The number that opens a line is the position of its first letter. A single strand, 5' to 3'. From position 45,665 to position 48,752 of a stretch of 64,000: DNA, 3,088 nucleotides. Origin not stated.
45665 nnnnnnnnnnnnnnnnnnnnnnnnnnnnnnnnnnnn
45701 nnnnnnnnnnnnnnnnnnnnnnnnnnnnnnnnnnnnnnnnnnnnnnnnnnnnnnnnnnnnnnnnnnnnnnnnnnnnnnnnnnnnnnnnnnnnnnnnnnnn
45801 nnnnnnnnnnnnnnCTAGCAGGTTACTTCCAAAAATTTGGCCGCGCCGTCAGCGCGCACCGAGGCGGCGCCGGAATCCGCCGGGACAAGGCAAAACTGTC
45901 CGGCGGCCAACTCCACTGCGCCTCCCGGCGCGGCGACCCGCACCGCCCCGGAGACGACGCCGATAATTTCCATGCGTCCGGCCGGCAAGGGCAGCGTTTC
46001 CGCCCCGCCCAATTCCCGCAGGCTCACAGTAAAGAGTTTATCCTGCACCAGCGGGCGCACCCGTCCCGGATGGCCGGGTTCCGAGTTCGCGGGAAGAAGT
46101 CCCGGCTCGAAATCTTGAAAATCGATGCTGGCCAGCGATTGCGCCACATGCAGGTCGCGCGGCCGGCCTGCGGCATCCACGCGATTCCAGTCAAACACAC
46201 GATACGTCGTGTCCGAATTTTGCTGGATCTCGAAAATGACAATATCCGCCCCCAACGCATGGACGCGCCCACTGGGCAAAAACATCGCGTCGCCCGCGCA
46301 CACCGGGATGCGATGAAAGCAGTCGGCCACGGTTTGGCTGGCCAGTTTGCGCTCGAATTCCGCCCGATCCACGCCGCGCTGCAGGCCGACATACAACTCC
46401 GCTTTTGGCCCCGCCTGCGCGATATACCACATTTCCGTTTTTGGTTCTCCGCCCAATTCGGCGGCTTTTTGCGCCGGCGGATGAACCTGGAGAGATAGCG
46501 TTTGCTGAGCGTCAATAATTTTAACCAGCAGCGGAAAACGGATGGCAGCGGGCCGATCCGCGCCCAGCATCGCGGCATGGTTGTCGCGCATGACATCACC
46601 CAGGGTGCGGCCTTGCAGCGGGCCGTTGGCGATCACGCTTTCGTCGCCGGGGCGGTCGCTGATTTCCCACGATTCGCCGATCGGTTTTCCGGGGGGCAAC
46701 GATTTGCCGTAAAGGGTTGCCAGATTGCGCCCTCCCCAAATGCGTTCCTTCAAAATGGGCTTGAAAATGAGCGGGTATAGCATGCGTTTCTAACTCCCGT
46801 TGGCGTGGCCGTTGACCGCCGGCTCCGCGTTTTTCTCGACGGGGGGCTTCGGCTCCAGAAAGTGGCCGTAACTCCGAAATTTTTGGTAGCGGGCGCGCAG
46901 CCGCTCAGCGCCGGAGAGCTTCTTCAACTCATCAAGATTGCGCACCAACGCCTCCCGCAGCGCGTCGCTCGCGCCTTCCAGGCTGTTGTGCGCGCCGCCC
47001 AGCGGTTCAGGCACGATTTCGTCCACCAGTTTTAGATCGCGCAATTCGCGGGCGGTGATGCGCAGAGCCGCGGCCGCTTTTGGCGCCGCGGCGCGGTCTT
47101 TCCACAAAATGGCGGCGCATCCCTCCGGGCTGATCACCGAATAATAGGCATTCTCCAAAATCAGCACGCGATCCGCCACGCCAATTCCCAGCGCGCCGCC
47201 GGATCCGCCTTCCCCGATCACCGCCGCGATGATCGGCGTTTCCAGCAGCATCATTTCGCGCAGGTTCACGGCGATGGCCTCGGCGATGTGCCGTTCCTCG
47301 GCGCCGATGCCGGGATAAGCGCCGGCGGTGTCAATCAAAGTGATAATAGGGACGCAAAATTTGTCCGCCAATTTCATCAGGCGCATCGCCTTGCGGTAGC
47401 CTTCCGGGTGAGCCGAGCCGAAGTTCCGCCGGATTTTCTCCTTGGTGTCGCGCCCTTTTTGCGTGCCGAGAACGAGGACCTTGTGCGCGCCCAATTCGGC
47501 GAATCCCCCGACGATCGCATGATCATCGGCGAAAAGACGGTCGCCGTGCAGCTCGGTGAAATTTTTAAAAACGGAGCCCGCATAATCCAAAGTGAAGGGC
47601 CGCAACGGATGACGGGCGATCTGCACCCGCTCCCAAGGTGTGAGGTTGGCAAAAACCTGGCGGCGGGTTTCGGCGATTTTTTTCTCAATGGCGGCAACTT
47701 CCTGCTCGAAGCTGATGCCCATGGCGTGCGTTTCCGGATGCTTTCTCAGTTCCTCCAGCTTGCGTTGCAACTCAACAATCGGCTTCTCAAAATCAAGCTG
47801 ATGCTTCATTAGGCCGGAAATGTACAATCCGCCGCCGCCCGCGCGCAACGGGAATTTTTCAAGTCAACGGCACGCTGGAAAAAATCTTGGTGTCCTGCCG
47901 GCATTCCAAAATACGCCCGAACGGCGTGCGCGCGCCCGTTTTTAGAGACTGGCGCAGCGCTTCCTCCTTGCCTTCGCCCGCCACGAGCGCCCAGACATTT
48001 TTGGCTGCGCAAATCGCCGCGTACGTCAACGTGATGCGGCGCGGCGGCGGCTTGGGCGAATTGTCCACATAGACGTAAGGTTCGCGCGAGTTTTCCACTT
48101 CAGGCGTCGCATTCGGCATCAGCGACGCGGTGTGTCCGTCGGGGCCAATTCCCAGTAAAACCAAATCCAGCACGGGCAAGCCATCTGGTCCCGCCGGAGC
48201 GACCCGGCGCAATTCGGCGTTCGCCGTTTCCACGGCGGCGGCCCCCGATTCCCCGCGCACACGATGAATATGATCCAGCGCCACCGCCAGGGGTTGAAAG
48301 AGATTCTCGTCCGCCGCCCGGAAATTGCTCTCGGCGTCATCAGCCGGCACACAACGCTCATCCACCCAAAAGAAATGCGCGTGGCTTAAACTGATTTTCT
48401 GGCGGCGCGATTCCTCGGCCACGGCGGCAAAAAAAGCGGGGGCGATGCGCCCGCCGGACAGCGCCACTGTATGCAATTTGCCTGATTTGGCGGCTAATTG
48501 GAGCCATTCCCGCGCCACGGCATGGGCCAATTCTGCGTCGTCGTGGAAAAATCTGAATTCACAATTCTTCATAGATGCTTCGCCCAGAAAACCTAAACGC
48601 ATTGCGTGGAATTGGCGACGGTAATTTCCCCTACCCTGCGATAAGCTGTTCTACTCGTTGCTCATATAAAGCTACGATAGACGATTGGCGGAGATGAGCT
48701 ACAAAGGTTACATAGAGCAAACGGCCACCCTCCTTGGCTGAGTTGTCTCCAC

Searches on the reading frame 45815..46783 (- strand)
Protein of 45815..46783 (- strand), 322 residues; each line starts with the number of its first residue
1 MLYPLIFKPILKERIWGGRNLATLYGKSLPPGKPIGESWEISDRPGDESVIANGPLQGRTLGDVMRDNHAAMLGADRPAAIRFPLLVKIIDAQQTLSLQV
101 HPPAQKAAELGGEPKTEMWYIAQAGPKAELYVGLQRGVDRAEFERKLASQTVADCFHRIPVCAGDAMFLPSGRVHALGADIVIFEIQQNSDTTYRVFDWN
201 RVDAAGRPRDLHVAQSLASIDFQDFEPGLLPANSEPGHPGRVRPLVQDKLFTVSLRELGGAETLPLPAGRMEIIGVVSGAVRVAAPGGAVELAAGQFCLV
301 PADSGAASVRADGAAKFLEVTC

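Call 6: search_protein_families(library=pfam, proteins=[window:45815-46783:-])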
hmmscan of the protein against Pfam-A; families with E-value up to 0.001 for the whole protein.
window:45815-46783:- (322 aa): 2 families
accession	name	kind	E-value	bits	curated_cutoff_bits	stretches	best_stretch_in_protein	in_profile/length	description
PF20511.4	PMI_typeI_cat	-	8.3e-12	45.9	22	1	8-110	5-110/143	Phosphomannose isomerase type I, catalytic domain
PF07883.17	Cupin_2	-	0.00036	20.6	27.2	0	270-303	19-51/70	Cupin domain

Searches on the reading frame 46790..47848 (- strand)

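Call 30: search_protein_families(library=pfam, proteins=[window:46790-47848:-], max_evalue=0.00001)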
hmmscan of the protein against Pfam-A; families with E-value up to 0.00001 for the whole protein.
window:46790-47848:- (352 aa): 2 families
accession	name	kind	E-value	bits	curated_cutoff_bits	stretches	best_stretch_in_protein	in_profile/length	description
PF03255.19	ACCA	-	5.1e-138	459.9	23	1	18-328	2-310/310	Acetyl co-enzyme A carboxylase carboxyltransferase-like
PF01039.27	Carboxyl_trans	-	2.3e-16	60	22.3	1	111-259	283-427/493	Carboxyl transferase domain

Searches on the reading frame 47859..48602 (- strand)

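Call 30: search_protein_families(library=pfam, proteins=[window:47859-48602:-], max_evalue=0.00001)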
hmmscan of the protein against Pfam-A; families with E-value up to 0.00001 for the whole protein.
window:47859-48602:- (247 aa): 1 family
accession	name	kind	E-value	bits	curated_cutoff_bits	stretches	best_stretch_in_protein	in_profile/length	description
PF01182.26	Glucosamine_iso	-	4.8e-57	193.8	27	1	21-235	2-220/225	Glucosamine-6-phosphate isomerases/6-phosphogluconolactonase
